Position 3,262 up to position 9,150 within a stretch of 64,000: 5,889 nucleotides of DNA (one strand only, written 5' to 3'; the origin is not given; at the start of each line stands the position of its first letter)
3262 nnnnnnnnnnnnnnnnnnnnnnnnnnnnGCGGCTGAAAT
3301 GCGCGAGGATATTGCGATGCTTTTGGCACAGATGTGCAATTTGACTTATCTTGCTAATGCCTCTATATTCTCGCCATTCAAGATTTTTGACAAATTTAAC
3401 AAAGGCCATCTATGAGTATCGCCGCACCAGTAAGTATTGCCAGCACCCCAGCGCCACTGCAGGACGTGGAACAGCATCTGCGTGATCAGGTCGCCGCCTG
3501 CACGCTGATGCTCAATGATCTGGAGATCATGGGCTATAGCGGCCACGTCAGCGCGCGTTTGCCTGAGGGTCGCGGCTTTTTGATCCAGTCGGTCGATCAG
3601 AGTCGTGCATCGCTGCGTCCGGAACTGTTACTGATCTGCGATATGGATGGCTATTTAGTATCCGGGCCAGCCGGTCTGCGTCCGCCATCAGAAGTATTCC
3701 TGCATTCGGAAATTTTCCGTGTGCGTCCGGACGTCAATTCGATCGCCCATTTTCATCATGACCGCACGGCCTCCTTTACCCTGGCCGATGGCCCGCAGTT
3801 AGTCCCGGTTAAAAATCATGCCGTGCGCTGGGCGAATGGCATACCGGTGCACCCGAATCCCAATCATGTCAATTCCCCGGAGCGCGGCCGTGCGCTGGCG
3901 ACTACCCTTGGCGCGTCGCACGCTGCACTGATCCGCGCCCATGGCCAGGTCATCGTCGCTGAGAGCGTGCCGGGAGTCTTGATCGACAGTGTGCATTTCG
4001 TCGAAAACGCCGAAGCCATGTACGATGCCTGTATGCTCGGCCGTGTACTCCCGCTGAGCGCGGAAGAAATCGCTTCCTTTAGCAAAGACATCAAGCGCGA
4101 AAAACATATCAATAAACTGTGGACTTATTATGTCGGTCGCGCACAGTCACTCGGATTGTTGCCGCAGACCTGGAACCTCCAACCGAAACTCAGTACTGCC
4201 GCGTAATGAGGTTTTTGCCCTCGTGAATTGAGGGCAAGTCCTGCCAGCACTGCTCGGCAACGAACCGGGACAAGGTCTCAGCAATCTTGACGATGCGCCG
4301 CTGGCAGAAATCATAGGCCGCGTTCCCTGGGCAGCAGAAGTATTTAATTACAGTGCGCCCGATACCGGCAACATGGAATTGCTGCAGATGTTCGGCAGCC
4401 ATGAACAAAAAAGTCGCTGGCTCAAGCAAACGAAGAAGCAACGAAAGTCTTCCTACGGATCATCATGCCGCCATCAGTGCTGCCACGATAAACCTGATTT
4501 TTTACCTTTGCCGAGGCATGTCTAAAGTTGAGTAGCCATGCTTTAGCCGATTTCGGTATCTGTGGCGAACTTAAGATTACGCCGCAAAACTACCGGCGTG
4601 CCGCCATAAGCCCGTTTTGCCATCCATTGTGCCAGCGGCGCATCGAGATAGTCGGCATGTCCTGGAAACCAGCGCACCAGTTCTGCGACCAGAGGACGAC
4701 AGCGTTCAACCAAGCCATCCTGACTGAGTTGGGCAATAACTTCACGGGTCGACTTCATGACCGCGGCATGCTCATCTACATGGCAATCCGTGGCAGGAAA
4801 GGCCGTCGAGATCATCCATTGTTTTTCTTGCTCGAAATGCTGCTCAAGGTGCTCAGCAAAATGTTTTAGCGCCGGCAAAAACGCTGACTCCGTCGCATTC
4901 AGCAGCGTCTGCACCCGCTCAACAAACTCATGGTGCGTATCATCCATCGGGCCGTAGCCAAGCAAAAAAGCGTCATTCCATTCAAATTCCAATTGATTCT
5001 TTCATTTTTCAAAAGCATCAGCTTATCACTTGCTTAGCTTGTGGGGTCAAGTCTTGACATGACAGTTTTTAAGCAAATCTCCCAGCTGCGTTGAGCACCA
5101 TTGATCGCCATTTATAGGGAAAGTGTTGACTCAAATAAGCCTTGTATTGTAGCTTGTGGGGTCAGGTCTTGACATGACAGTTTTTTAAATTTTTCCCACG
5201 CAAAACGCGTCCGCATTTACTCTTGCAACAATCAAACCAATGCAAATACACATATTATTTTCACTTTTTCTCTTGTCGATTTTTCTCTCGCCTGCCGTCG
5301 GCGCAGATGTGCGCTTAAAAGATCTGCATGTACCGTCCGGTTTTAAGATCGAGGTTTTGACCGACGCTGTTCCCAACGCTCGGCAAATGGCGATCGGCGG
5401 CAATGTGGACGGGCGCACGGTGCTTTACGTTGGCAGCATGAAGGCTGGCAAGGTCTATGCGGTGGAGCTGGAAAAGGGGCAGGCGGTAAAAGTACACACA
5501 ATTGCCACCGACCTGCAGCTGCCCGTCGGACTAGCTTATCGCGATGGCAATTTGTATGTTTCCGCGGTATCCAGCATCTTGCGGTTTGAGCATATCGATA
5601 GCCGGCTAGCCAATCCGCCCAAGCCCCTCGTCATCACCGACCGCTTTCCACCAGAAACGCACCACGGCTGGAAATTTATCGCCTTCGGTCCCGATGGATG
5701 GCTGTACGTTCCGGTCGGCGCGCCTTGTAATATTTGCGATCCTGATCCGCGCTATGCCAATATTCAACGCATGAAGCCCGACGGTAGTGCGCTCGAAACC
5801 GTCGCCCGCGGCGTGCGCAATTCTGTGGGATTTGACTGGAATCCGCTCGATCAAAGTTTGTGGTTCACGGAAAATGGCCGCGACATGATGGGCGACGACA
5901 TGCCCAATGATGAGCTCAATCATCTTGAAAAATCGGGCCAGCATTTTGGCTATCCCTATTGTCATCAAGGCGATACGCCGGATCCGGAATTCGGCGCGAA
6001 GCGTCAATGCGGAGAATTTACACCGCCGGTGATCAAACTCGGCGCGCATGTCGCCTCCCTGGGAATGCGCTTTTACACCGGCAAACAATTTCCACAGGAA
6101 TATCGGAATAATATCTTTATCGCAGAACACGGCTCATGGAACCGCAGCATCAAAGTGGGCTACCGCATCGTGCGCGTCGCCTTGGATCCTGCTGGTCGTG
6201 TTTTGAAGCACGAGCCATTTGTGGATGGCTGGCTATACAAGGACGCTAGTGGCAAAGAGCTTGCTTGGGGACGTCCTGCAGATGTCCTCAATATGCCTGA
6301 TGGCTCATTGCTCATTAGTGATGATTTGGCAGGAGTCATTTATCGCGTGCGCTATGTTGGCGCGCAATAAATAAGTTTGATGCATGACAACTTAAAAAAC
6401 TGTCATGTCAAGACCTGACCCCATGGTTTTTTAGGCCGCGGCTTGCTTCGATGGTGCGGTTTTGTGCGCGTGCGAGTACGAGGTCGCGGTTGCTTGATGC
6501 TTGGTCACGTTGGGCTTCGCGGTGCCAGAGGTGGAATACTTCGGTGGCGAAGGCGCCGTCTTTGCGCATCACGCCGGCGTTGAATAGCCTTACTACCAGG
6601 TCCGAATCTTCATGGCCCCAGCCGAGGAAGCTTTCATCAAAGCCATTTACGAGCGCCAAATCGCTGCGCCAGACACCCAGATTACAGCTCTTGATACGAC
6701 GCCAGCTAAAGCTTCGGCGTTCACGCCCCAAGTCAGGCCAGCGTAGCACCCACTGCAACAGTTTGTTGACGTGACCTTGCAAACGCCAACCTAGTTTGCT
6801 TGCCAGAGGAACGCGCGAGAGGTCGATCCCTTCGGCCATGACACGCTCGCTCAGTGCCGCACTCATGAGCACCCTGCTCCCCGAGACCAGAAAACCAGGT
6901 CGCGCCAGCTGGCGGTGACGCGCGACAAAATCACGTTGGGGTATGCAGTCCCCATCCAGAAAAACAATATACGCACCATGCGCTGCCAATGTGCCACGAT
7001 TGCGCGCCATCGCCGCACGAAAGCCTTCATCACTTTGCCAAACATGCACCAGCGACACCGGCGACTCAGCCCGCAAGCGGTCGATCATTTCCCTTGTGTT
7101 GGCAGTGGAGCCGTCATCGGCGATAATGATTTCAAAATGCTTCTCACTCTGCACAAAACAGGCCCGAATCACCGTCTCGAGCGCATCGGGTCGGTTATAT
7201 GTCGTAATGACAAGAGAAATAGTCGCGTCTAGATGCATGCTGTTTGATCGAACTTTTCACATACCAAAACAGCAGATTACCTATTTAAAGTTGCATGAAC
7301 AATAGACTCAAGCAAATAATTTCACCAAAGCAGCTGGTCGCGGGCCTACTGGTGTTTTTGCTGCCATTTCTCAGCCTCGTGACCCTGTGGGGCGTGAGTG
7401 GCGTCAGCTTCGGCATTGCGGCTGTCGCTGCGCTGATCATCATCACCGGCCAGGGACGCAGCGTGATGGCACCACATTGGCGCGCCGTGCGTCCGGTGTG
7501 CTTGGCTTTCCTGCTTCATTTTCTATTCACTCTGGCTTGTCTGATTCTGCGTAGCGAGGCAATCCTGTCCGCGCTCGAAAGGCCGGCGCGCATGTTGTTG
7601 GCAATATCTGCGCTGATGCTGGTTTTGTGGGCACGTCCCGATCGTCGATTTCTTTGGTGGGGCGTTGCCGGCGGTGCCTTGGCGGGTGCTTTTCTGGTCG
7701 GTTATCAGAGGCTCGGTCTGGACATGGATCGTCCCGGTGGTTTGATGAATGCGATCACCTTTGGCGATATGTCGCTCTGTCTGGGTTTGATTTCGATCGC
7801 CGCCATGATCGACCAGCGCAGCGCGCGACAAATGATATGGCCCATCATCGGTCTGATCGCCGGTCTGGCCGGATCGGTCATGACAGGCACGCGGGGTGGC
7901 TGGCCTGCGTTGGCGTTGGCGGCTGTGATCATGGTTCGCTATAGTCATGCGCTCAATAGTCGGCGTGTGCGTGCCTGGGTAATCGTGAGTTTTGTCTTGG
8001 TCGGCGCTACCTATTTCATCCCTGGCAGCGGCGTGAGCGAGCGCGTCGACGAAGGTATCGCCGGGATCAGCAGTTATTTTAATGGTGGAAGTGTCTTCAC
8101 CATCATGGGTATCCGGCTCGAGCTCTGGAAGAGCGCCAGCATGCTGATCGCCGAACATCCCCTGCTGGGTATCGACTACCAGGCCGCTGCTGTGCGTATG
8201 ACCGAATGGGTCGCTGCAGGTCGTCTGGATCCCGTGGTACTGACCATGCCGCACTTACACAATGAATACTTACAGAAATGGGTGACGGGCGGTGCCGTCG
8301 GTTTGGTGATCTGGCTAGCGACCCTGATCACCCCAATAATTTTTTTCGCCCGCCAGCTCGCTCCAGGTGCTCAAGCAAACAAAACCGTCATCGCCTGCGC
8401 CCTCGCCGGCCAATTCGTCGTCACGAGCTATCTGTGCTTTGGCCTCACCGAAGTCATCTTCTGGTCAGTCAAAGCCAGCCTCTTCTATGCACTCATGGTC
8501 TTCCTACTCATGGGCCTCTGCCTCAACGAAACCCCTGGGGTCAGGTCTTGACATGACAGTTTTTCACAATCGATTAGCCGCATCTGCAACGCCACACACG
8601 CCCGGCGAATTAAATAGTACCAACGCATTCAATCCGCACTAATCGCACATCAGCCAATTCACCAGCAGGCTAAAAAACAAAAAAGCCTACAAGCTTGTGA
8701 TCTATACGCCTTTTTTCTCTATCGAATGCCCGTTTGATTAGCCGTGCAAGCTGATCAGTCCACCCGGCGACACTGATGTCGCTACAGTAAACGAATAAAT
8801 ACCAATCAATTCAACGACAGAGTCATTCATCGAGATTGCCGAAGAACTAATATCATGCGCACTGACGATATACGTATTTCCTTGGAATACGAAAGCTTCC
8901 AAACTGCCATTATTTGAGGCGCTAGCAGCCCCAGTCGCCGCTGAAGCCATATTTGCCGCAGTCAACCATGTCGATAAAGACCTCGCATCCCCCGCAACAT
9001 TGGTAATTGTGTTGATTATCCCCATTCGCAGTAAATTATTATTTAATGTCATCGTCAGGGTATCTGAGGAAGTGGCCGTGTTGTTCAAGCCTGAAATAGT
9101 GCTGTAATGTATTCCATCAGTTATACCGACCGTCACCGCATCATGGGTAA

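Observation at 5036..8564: A 28-nt element in four copies brackets two gene cassettes and gives two unrelated genes the same G-V-R-S-stop ending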

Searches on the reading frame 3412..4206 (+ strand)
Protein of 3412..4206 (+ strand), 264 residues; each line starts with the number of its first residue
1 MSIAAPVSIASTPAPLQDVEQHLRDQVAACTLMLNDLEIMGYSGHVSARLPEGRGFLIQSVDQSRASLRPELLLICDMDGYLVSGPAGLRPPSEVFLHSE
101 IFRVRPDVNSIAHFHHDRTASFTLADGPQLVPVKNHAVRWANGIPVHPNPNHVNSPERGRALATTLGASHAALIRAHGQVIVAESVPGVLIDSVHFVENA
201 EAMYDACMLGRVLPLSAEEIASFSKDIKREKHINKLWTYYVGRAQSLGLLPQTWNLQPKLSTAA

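Call 18: search_protein_families(library=pfam, proteins=[window:3412-4206:+])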
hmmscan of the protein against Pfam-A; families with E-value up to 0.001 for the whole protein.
window:3412-4206:+ (264 aa): 1 family
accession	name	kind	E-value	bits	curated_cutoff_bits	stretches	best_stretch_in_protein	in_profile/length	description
PF00596.27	Aldolase_II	-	1.5e-26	93.9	22.2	1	27-202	4-181/183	Class II Aldolase and Adducin N-terminal domain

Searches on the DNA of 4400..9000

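Call 77: search_rna_families(source=window, start=4400, end=9000, threshold=evalue, max_evalue=1)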
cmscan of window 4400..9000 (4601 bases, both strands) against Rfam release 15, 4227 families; matches with E-value up to 1: 0.
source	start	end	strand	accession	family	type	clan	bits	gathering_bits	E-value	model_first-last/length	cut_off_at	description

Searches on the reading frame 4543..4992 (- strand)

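Call 18: search_protein_families(library=pfam, proteins=[window:4543-4992:-])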
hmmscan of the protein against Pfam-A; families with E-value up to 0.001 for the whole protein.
window:4543-4992:- (149 aa): 1 family
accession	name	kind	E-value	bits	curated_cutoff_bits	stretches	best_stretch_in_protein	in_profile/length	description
PF01814.28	Hemerythrin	-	6.5e-08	33.5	25.3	1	16-114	6-117/127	Hemerythrin HHE cation binding domain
